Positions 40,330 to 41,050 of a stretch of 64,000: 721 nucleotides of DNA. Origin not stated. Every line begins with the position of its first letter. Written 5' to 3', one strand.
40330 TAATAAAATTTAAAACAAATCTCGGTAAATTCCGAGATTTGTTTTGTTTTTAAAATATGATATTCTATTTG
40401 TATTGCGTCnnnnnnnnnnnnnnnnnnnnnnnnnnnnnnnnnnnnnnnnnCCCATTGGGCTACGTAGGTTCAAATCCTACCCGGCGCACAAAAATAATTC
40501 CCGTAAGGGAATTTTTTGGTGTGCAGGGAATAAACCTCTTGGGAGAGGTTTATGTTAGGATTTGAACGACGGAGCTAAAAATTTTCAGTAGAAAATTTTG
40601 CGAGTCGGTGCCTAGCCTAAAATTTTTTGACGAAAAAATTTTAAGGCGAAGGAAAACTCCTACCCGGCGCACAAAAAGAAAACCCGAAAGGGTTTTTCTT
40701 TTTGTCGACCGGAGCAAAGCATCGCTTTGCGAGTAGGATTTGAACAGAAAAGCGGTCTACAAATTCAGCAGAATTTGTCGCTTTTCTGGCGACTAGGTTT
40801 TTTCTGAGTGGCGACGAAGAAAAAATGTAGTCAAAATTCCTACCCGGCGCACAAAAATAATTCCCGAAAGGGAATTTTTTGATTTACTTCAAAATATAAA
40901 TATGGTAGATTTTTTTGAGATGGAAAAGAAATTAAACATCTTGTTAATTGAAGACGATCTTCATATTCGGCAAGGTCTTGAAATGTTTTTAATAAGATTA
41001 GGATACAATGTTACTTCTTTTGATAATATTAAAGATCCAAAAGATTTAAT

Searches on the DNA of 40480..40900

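Call 90: search_rna_families(source=window, start=40480, end=40900, threshold=evalue, max_evalue=1)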
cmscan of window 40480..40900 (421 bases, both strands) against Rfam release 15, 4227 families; matches with E-value up to 1: 7.
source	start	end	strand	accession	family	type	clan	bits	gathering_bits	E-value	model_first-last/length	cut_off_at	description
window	40574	40804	-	RF02894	S35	Gene; sRNA;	-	21.4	69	0.002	1-270/270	no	Staphylococcus sRNA 35 (srn_0335)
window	40481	40554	-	RF00519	suhB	Gene; sRNA;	CL00108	20.7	41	0.052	1-77/77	no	Makes More Granules Regulator RNA (mmgR)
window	40529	40612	+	RF00314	snoZ182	Gene; snRNA; snoRNA; CD-box;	-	19.5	80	0.42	1-92/92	no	Small nucleolar RNA Z182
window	40573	40646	-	RF03697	mir-722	Gene; miRNA;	-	19.4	81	0.42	1-67/67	no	mir-722 microRNA precursor family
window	40740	40900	+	RF00125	IS128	Gene; sRNA;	-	18.5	80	0.16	1-169/209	3'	IS128 RNA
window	40625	40736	+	RF02766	Ysr49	Gene; sRNA;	-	17.5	95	0.51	1-124/124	no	Yersinia sRNA 49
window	40638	40762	+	RF02035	IMES-2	Gene;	-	13.8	54.7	0.35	1-141/141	no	IMES-2 RNA motif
